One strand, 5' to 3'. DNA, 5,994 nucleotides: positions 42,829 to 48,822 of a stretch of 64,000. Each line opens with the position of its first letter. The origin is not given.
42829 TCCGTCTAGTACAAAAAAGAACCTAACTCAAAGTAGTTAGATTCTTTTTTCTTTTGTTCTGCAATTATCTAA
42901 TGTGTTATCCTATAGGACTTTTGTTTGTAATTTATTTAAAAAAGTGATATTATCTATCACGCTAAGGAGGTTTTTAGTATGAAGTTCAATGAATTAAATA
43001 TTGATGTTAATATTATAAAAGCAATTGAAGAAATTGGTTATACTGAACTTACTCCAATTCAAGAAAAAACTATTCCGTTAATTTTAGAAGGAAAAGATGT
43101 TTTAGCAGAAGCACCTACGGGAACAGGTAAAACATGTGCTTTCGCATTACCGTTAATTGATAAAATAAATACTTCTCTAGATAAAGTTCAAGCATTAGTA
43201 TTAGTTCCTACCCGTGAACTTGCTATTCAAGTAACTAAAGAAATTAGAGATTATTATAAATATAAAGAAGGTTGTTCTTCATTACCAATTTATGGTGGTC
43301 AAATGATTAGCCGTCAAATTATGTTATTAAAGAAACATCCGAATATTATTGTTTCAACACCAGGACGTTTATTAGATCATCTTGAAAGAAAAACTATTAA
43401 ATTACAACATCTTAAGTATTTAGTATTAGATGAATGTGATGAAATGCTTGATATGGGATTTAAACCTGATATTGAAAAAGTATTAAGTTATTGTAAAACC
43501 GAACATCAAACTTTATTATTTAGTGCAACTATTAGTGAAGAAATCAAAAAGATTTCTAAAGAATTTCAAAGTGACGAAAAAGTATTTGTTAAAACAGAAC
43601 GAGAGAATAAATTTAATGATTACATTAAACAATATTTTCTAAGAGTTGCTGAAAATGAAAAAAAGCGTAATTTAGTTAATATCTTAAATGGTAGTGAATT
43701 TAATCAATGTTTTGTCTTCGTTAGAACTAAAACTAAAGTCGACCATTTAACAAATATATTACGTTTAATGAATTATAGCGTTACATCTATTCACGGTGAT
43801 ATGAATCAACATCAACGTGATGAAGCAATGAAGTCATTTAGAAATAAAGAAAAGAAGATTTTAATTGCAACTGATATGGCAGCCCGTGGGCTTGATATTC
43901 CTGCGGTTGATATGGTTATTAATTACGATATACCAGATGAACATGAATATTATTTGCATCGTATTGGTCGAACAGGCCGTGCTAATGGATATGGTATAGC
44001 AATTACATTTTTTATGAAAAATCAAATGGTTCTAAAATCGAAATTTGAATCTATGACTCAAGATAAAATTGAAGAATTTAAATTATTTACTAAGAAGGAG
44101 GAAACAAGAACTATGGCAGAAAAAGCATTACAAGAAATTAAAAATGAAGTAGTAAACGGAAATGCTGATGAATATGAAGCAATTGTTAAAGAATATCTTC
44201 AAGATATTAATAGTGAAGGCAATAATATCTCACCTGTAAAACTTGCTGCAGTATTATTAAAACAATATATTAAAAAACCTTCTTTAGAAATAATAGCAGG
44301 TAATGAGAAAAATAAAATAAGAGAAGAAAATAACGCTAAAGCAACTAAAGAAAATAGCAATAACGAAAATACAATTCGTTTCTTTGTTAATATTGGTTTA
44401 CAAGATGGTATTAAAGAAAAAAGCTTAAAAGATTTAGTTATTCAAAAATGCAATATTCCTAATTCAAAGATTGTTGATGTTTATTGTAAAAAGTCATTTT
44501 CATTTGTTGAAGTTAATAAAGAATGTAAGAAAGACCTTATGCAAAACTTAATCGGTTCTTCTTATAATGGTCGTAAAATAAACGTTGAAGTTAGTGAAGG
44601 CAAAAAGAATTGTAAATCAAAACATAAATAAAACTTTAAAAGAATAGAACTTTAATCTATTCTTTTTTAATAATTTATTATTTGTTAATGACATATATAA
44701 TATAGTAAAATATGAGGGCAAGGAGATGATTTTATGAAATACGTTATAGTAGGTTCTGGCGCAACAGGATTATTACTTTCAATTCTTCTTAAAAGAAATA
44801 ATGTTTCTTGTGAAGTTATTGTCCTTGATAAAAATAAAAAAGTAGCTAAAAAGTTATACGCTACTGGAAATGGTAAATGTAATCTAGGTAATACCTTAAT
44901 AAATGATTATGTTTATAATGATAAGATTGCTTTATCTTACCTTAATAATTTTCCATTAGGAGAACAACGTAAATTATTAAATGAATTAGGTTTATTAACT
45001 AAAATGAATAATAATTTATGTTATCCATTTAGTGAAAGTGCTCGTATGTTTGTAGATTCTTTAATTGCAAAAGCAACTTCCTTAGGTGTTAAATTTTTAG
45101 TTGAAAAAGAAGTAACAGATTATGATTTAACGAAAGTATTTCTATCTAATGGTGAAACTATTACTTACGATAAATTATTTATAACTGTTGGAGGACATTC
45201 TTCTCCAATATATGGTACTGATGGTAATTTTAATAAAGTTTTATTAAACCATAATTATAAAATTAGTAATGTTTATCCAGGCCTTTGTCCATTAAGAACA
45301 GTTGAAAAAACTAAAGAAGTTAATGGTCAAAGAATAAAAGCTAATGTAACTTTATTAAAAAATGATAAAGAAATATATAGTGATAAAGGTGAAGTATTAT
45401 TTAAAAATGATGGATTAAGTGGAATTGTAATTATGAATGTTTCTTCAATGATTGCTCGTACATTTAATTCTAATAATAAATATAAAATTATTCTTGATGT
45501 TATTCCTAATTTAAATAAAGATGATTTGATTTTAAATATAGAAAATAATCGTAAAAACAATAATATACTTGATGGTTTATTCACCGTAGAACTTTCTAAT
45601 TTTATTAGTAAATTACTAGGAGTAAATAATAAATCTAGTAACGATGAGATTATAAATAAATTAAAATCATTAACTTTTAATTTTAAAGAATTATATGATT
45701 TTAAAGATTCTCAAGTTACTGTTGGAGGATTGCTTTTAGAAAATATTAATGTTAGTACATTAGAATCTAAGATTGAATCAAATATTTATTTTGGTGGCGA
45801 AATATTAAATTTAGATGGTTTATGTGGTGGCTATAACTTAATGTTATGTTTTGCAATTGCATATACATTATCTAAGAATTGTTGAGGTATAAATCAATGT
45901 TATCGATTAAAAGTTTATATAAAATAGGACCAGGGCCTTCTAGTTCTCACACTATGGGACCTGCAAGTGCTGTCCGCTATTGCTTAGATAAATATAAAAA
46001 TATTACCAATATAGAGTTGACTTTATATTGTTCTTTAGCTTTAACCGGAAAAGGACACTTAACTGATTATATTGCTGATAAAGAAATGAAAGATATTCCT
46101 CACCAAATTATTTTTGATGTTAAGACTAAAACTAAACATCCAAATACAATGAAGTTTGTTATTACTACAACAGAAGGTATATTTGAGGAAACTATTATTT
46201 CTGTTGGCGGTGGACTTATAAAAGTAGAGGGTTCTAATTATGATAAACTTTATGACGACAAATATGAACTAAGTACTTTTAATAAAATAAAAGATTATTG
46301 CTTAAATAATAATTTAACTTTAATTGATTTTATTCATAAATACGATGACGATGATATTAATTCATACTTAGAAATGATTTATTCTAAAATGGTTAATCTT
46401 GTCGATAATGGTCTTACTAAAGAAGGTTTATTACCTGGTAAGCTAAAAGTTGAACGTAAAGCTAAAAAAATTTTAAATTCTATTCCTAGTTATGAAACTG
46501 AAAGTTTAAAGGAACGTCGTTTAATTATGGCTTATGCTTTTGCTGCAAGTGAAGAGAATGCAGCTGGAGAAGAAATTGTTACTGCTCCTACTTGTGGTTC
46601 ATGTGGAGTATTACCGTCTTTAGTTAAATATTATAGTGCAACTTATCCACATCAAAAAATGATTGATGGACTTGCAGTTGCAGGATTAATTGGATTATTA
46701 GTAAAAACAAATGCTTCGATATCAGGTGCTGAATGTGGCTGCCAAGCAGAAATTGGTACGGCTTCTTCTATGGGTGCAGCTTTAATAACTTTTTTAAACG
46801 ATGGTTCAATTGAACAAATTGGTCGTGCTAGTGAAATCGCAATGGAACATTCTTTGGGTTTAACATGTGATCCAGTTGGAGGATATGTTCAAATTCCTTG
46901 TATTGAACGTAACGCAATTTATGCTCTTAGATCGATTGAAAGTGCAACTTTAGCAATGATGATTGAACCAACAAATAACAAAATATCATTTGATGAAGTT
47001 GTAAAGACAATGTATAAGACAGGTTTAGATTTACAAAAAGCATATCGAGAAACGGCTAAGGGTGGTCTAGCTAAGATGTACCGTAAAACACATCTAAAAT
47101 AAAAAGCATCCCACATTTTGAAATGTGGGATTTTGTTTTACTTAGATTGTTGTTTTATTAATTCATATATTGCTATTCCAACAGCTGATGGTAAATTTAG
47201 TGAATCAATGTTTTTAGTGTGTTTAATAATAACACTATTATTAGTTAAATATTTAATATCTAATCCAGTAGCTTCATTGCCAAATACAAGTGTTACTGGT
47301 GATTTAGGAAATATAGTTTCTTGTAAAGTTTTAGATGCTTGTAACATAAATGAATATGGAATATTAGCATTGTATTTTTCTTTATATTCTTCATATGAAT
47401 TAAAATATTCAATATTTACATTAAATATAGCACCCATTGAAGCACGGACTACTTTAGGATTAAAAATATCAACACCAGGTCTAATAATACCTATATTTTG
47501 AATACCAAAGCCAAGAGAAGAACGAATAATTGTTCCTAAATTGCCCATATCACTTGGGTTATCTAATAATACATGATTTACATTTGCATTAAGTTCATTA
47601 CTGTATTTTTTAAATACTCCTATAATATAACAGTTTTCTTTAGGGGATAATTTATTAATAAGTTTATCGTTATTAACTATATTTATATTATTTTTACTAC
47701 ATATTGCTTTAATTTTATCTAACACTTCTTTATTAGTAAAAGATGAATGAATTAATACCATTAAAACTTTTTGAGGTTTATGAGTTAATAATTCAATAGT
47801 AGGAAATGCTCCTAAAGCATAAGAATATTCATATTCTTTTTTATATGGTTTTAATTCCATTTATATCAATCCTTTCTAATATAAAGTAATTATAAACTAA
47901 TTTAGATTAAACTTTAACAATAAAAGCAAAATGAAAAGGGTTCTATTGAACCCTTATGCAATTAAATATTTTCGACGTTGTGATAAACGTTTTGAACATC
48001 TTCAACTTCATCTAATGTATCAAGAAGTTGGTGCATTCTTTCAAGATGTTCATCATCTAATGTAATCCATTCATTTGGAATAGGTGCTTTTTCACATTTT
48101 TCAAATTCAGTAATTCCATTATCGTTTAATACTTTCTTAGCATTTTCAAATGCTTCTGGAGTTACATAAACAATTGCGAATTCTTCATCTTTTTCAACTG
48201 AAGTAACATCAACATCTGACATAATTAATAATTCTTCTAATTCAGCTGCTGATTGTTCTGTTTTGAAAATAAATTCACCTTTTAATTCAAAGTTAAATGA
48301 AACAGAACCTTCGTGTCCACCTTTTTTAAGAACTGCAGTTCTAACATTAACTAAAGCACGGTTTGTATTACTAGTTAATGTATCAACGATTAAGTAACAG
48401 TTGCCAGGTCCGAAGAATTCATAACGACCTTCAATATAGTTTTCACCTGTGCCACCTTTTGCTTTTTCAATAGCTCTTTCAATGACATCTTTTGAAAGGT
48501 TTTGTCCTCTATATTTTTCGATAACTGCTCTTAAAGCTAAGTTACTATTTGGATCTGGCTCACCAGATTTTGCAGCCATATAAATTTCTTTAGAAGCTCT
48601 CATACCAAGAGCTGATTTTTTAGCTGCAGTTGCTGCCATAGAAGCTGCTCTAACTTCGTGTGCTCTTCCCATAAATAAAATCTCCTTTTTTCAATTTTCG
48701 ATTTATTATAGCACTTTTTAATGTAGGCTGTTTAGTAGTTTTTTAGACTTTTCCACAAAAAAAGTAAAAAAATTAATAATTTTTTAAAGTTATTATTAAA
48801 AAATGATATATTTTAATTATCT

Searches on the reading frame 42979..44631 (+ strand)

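Call 87: search_protein_families(library=pfam, proteins=[window:42979-44631:+], max_evalue=0.00001)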
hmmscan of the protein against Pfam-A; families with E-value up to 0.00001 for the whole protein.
window:42979-44631:+ (550 aa): 4 families
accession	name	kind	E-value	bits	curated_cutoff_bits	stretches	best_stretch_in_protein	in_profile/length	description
PF00270.35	DEAD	-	9.6e-53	178.8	26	1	25-191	1-166/167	DEAD/DEAH box helicase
PF00271.37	Helicase_C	-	6e-35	120.3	23.5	1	228-336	2-110/110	Helicase conserved C-terminal domain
PF03880.21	DbpA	-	4.9e-14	52.6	25.6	1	467-537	1-71/72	DbpA RNA binding domain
PF04851.21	ResIII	-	8e-12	45.8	22.5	1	29-186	9-163/164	Type III restriction enzyme, res subunit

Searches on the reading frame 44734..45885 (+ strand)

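Call 87: search_protein_families(library=pfam, proteins=[window:44734-45885:+], max_evalue=0.00001)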
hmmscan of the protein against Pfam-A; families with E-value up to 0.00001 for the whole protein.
window:44734-45885:+ (383 aa): 2 families
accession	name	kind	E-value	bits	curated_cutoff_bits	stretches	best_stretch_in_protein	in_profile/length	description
PF03486.20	HI0933_like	-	4.3e-42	144.7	50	1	2-379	2-241/244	HI0933-like protein Rossmann domain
PF22780.1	HI0933_like_1st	-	1.3e-16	61.4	27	1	181-328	1-165/165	HI0933-like protein barrel and H2TH domain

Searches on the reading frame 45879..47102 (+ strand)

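Call 87: search_protein_families(library=pfam, proteins=[window:45879-47102:+], max_evalue=0.00001)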
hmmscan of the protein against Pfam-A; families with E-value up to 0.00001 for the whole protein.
window:45879-47102:+ (407 aa): 2 families
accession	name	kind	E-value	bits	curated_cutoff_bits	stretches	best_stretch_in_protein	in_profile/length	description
PF03313.21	SDH_alpha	-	5e-73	246.4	26.4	1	156-398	22-260/260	Serine dehydratase alpha chain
PF03315.21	SDH_beta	-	3.4e-21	76.6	26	1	9-63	1-61/155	Serine dehydratase beta chain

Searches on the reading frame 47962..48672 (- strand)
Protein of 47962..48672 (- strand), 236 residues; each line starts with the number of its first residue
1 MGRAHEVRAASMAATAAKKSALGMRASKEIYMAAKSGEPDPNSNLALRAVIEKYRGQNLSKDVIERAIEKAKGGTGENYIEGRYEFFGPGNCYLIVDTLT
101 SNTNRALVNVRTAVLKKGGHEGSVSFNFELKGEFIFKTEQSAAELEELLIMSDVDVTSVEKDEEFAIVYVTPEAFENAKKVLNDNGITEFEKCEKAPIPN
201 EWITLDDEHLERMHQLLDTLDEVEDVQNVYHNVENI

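Call 87: search_protein_families(library=pfam, proteins=[window:47962-48672:-], max_evalue=0.00001)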
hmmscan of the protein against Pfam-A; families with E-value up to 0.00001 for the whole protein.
window:47962-48672:- (236 aa): 2 families
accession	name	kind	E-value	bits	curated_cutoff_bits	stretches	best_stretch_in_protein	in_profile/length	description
PF01709.26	Transcrip_reg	-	1.3e-37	129.4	27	1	80-233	2-160/160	TACO1/YebC second and third domain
PF20772.2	TACO1_YebC_N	-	1.7e-21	76.8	36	1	6-73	4-72/73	TACO1/YebC protein N-terminal domain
